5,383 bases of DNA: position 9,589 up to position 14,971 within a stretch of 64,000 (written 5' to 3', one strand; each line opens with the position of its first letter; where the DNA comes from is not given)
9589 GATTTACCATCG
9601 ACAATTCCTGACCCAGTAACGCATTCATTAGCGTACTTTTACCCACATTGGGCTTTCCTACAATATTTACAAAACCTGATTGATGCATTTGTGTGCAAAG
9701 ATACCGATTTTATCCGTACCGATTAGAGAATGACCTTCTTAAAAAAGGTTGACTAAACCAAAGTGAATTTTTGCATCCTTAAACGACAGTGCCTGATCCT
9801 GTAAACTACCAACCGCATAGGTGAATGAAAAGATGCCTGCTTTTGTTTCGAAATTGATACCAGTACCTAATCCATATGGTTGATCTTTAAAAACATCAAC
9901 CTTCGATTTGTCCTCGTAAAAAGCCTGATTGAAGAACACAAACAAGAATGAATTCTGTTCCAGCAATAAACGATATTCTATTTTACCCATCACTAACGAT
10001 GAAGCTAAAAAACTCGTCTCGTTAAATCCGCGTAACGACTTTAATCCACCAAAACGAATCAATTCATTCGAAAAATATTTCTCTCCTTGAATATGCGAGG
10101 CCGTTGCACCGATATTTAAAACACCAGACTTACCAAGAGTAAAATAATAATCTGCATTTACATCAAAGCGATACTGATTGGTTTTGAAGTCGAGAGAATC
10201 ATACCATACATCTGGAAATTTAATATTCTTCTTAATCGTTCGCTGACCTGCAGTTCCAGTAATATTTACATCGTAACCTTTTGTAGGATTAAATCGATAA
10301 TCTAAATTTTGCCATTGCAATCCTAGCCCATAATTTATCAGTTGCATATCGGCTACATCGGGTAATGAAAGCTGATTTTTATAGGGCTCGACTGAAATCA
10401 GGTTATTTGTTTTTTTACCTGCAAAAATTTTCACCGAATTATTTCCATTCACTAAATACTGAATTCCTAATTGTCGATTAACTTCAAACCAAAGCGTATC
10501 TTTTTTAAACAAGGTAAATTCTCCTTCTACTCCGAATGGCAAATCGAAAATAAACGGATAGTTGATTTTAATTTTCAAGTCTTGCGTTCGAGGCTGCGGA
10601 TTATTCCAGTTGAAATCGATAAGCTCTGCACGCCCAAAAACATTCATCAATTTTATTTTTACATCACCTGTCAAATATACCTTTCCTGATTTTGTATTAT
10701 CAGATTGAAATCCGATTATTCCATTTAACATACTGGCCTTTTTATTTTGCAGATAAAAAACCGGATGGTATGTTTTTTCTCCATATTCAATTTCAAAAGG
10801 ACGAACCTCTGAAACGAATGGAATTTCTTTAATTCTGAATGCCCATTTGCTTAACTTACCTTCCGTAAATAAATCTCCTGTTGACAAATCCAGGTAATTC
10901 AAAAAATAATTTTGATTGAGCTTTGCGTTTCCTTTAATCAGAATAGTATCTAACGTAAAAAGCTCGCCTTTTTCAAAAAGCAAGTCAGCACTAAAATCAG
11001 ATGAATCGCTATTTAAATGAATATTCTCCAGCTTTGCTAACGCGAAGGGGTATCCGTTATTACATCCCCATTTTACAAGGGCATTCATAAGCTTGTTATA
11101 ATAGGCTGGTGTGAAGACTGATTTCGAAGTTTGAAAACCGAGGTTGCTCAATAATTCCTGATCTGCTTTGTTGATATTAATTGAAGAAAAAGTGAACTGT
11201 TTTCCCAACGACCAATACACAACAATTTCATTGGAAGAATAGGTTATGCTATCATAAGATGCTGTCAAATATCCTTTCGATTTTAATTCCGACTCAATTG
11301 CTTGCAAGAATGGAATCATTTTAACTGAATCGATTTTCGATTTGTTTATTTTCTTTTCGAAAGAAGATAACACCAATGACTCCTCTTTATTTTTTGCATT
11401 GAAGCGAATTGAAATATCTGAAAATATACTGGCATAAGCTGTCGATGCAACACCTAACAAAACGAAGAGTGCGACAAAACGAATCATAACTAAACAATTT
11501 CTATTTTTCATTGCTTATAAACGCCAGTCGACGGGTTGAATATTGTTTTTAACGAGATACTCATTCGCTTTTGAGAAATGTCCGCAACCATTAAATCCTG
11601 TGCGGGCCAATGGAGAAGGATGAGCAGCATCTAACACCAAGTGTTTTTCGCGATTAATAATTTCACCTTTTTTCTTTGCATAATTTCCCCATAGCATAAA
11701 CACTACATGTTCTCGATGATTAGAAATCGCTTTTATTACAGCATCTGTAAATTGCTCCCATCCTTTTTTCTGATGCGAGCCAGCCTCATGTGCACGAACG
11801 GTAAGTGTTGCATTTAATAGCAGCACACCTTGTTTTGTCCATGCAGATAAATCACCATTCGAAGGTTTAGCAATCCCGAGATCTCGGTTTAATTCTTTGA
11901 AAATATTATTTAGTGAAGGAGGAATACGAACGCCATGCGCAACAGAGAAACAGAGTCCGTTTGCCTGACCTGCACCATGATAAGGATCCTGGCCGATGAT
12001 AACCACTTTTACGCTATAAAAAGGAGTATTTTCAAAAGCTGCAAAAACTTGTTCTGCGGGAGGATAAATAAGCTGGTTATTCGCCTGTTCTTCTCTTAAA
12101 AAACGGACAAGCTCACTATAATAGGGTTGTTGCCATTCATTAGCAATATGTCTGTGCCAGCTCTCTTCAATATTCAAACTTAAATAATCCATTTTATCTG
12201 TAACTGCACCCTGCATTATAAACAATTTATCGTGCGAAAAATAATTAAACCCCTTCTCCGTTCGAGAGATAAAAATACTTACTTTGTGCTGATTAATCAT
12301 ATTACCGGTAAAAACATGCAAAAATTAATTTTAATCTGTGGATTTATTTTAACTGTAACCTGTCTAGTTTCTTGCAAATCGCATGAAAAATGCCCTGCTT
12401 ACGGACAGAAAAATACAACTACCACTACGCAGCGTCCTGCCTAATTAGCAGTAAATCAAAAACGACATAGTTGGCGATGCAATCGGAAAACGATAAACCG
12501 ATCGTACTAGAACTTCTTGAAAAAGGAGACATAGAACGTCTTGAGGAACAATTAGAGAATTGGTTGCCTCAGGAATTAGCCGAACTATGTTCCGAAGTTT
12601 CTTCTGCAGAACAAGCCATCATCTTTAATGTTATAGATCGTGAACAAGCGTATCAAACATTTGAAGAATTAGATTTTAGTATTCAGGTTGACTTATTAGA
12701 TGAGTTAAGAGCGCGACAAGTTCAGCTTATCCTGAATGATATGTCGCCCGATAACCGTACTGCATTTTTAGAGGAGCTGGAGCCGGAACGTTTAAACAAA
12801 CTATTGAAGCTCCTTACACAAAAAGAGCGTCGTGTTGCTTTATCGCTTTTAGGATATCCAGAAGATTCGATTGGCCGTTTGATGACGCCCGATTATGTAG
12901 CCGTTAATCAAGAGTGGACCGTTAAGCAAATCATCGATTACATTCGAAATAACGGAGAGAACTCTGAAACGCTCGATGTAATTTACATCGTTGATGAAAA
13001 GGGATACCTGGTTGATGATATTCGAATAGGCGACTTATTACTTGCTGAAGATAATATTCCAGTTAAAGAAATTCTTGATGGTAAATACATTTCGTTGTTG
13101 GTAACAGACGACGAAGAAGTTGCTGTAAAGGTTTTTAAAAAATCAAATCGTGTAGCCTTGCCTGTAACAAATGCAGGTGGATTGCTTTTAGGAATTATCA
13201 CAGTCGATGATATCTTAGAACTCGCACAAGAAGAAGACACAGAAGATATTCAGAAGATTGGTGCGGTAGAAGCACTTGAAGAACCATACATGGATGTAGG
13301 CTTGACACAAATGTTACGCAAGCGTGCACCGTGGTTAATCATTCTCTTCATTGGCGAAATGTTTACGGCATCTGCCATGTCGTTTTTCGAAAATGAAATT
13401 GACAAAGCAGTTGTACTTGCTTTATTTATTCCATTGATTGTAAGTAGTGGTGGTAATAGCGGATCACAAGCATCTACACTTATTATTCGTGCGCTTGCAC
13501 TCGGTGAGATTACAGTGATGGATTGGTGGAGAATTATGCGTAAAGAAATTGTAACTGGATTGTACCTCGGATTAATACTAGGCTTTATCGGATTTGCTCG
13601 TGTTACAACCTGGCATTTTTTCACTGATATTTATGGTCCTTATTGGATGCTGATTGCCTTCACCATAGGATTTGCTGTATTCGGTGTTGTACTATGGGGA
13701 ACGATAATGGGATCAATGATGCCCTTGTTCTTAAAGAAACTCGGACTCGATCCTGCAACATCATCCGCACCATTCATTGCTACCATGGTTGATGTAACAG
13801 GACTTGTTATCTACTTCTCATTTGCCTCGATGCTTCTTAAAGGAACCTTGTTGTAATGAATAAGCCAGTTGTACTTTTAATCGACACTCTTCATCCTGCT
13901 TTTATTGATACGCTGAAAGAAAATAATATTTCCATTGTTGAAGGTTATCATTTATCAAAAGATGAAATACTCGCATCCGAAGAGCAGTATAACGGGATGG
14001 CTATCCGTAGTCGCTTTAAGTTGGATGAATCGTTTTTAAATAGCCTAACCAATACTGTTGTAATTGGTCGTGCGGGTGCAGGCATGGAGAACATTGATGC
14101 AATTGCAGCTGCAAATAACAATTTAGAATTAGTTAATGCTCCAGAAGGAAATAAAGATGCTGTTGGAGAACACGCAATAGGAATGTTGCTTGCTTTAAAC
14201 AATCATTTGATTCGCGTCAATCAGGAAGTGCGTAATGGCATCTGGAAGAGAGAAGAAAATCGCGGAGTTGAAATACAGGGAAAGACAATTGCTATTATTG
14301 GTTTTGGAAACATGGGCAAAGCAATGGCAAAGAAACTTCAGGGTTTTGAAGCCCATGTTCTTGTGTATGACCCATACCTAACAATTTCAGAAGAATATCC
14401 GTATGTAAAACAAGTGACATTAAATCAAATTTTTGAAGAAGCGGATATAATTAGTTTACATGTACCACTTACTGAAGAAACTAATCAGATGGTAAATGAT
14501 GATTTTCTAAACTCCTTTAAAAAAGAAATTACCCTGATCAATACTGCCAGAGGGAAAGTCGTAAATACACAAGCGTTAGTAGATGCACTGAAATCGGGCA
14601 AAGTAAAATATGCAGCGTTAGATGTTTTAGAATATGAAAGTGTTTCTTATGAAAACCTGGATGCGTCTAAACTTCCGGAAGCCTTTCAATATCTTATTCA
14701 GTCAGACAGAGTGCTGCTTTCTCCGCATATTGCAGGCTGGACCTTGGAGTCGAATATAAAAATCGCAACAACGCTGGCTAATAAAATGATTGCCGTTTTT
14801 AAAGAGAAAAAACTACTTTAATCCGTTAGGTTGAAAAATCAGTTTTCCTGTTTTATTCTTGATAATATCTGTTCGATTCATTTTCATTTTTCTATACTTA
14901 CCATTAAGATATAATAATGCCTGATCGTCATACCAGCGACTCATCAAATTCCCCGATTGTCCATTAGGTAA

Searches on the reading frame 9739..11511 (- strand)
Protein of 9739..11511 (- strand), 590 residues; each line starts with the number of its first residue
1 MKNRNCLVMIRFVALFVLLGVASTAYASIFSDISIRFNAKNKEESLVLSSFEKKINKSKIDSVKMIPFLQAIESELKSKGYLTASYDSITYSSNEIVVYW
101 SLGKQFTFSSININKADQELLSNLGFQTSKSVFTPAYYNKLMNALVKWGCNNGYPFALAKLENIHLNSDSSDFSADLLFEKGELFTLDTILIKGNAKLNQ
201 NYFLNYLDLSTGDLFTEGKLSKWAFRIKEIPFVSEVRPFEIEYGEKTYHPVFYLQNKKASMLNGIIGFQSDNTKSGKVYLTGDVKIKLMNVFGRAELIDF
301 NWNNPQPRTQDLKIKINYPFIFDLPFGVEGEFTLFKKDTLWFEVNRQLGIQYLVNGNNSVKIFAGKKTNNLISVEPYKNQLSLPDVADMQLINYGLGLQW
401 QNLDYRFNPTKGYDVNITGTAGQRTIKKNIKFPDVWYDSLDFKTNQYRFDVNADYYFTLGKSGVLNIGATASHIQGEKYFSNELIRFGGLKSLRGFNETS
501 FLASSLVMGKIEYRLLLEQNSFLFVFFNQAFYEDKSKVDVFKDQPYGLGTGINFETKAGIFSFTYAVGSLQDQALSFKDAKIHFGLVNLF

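Call 43: search_protein_families(library=pfam, max_evalue=0.0001, proteins=[window:9739-11511:-])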
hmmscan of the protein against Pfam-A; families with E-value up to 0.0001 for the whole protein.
window:9739-11511:- (590 aa): 1 family
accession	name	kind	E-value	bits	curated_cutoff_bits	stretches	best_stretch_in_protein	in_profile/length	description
PF01103.29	Omp85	-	3.3e-08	33.8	24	1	355-586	73-321/325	Omp85 superfamily domain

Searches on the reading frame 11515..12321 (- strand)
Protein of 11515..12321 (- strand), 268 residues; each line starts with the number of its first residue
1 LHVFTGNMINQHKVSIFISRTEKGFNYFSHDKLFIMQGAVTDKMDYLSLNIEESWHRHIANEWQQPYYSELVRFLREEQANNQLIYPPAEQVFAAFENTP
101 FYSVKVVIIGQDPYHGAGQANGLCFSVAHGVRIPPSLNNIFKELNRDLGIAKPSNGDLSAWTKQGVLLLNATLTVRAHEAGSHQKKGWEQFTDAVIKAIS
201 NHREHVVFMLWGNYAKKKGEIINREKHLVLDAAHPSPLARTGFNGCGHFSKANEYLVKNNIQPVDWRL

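Call 44: search_protein_families(library=pfam, max_evalue=0.0001, proteins=[window:11515-12321:-])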
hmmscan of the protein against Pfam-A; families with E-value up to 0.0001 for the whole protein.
window:11515-12321:- (268 aa): 1 family
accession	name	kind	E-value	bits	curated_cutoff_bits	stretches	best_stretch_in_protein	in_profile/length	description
PF03167.25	UDG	-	1.8e-17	64.2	24.3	1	103-256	7-140/141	Uracil DNA glycosylase superfamily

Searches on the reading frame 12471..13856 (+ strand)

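Call 44: search_protein_families(library=pfam, max_evalue=0.0001, proteins=[window:12471-13856:+])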
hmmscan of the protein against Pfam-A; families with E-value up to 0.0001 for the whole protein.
window:12471-13856:+ (461 aa): 3 families
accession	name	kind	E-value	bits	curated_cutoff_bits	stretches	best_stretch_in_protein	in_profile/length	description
PF01769.21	MgtE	-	7.6e-37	126.8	27.6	1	320-450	1-124/125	Divalent cation transporter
PF03448.22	MgtE_N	-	2.3e-21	76.7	25.9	1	33-132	3-102/102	MgtE intracellular N domain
PF00571.33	CBS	-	1.6e-11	44.7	24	1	198-251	1-54/57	CBS domain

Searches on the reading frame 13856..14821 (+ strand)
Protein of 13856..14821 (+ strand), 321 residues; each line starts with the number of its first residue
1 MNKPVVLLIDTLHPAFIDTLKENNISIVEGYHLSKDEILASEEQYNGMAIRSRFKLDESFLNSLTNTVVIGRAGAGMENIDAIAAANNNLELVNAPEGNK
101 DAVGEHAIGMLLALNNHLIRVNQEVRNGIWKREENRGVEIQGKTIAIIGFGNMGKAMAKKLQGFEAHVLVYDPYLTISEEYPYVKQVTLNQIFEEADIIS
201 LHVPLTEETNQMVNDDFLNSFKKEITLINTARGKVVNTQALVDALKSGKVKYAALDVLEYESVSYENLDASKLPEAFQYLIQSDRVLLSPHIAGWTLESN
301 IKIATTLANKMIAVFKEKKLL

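Call 44: search_protein_families(library=pfam, max_evalue=0.0001, proteins=[window:13856-14821:+])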
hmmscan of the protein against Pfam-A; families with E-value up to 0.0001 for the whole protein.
window:13856-14821:+ (321 aa): 7 families
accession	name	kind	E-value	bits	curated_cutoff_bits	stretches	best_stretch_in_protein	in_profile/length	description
PF02826.25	2-Hacid_dh_C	-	7.6e-54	182.2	25.1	1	108-293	1-178/178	D-isomer specific 2-hydroxyacid dehydrogenase, NAD binding domain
PF00389.36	2-Hacid_dh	-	1.1e-18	67.7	24.6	1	6-319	1-128/134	D-isomer specific 2-hydroxyacid dehydrogenase, catalytic domain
PF03446.21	NAD_binding_2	-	1.2e-08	35.6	21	1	144-252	1-114/161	NAD binding domain of 6-phosphogluconate dehydrogenase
PF00670.27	AdoHcyase_NAD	-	5.6e-06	27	27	1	138-230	19-109/162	S-adenosyl-L-homocysteine hydrolase, NAD binding domain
PF03807.23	F420_oxidored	-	1.5e-05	26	21.6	1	144-206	1-70/94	NADP oxidoreductase coenzyme F420-dependent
PF07991.19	KARI_N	-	2.4e-05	24.4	20.6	1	140-226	2-90/165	Acetohydroxy acid isomeroreductase, NADPH-binding domain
PF13241.12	NAD_binding_7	-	2.5e-05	25.3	22.1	0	139-231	4-92/104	Putative NAD(P)-binding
